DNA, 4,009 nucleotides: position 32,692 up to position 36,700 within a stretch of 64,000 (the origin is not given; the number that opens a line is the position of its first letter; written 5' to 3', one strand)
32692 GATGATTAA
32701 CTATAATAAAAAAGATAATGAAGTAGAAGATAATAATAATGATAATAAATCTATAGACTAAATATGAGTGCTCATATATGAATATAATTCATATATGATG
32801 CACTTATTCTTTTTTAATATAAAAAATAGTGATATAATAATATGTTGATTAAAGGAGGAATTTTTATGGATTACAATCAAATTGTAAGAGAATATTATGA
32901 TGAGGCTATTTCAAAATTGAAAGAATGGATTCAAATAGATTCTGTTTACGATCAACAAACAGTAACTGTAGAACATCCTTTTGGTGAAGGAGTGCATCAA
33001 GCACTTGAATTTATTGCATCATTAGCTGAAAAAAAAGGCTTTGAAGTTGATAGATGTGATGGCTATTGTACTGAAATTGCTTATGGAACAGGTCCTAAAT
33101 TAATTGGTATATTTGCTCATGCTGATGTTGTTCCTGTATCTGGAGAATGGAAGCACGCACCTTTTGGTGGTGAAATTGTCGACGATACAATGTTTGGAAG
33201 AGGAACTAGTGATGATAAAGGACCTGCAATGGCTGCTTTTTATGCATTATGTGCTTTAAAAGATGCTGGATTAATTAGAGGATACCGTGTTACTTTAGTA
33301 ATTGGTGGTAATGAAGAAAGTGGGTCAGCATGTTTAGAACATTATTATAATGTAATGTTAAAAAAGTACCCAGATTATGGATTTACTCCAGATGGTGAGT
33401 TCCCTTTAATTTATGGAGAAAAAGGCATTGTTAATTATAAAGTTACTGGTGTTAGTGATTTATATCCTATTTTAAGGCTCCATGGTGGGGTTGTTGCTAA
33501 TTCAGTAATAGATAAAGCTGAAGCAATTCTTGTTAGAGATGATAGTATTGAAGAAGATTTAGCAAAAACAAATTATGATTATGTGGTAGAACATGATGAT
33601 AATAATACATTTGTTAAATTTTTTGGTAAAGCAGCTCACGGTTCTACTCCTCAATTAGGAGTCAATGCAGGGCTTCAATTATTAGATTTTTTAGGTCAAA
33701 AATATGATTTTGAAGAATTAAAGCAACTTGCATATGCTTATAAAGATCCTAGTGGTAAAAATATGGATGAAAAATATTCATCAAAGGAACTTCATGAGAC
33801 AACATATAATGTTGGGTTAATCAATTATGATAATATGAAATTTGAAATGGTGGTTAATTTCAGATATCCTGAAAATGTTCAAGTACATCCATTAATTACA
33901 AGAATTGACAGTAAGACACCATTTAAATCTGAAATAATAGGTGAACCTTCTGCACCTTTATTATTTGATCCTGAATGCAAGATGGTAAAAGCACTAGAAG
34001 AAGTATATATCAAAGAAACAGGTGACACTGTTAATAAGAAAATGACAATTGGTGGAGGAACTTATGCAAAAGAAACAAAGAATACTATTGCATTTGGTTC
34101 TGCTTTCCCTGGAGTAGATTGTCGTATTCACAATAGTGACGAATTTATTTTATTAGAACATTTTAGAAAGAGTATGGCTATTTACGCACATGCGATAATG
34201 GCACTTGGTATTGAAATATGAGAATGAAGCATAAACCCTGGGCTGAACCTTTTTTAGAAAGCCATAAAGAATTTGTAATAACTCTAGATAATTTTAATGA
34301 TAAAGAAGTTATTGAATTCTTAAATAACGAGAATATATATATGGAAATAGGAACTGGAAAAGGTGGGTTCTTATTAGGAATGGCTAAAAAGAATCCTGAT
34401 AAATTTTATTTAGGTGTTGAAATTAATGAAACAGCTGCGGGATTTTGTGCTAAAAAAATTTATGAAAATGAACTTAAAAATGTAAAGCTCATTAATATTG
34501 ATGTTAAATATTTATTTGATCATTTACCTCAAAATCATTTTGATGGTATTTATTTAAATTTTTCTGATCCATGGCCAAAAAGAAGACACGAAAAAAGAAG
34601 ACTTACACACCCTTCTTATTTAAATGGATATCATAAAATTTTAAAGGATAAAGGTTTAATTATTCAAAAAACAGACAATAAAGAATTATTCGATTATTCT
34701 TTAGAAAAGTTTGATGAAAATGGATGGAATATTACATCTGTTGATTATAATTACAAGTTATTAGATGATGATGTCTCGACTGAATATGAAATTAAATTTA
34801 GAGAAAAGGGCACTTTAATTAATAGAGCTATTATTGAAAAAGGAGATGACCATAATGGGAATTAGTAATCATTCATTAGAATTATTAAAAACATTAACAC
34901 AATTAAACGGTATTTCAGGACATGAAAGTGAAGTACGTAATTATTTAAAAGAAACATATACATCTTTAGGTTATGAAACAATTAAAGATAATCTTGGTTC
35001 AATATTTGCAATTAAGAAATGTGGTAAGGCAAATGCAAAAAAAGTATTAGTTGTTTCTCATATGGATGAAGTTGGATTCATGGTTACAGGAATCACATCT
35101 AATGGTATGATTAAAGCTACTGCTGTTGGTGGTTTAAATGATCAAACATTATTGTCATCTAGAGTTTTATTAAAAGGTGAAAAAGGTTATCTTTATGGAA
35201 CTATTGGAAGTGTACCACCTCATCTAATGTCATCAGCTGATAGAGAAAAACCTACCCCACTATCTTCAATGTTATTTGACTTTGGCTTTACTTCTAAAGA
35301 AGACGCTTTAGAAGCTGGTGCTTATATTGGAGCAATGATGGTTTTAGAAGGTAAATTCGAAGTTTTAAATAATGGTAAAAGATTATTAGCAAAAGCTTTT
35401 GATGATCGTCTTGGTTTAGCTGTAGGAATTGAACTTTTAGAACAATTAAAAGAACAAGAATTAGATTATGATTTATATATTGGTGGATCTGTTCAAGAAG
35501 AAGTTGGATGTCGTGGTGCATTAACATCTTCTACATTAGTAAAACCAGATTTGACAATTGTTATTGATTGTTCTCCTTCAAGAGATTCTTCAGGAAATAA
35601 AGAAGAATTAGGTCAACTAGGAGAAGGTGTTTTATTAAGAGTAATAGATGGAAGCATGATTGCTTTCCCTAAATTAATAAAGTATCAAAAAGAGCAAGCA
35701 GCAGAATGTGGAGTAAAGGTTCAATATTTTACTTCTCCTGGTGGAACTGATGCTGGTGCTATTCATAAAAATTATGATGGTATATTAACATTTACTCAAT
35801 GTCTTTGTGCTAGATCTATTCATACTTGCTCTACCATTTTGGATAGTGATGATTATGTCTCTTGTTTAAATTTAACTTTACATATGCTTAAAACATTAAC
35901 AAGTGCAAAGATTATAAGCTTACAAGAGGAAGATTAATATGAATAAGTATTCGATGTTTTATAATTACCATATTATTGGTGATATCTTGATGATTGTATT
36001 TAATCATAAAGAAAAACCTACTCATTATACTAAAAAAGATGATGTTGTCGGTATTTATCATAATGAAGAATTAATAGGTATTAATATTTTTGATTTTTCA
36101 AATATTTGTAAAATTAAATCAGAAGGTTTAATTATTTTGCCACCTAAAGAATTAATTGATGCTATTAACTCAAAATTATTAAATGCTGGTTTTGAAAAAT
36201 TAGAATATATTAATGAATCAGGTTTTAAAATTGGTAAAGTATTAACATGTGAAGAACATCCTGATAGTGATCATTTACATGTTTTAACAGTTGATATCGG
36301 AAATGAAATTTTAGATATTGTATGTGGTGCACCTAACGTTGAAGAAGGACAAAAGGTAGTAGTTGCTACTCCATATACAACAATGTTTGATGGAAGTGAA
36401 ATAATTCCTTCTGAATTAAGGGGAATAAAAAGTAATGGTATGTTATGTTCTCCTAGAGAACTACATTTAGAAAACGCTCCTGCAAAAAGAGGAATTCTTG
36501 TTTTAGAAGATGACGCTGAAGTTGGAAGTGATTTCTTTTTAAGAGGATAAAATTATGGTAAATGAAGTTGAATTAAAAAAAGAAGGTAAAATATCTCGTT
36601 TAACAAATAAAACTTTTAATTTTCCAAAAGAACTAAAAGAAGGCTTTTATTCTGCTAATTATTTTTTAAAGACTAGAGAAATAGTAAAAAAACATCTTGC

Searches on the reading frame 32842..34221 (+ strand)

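Call 82: search_protein_families(library=pfam, proteins=[window:32842-34221:+], max_evalue=0.001)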
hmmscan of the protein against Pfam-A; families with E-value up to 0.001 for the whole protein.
window:32842-34221:+ (459 aa): 2 families
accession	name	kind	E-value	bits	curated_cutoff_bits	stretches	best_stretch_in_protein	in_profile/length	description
PF01546.33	Peptidase_M20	-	5.5e-23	82.4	24.6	1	91-453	3-205/206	Peptidase family M20/M25/M40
PF07687.19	M20_dimer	-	5.7e-05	23.5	21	0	258-331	11-65/107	Peptidase dimerisation domain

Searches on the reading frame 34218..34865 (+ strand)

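Call 82: search_protein_families(library=pfam, proteins=[window:34218-34865:+], max_evalue=0.001)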
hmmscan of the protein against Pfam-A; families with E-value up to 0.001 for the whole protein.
window:34218-34865:+ (215 aa): 5 families
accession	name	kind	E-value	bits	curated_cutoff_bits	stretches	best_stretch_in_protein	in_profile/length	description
PF02390.23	Methyltransf_4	-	5.4e-43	146.9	24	1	38-201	2-170/173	Putative methyltransferase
PF13847.12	Methyltransf_31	-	1.5e-08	34.9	27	1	38-168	4-129/145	Methyltransferase domain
PF08242.18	Methyltransf_12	-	1.8e-07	32.2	30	1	42-115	1-73/98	Methyltransferase domain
PF13649.12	Methyltransf_25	-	6.2e-06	27.3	27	1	43-116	3-73/97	Methyltransferase domain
PF24675.1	NpmA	-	2.3e-05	24.3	60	1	37-119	23-106/214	16S rRNA (adenine(1408)-N(1))-methyltransferase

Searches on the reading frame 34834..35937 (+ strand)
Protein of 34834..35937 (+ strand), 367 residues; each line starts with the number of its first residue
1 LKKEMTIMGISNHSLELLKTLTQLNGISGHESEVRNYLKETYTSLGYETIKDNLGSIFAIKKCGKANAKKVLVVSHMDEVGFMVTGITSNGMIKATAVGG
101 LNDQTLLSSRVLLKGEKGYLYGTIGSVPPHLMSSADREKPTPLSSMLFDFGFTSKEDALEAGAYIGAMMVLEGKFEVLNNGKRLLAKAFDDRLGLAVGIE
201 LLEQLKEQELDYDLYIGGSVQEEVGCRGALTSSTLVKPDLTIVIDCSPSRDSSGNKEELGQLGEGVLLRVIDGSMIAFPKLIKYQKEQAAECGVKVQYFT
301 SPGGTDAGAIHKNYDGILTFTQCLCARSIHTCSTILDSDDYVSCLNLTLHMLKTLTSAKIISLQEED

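Call 82: search_protein_families(library=pfam, proteins=[window:34834-35937:+], max_evalue=0.001)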
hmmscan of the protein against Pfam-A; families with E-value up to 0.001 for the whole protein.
window:34834-35937:+ (367 aa): 2 families
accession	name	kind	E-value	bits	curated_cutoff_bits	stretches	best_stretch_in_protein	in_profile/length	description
PF05343.19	Peptidase_M42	-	3.1e-85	286.2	23.2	1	55-347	1-292/292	M42 glutamyl aminopeptidase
PF01546.33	Peptidase_M20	-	0.00034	21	24.6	0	188-352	33-204/206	Peptidase family M20/M25/M40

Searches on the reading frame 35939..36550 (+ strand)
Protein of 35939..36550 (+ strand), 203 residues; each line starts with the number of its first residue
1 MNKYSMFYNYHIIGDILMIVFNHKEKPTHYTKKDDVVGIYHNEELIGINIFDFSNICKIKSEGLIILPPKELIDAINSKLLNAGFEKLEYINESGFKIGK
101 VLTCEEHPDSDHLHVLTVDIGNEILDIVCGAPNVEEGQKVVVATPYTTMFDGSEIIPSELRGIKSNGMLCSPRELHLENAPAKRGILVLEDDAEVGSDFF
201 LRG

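Call 82: search_protein_families(library=pfam, proteins=[window:35939-36550:+], max_evalue=0.001)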
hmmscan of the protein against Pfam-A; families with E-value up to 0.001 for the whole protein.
window:35939-36550:+ (203 aa): 2 families
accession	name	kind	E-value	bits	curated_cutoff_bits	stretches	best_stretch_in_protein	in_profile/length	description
PF01588.26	tRNA_bind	-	2.9e-22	79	27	1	96-197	1-95/96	Putative tRNA binding domain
PF14794.11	DUF4479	-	7.5e-11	42.1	25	1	25-87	3-66/71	Domain of unknown function (DUF4479)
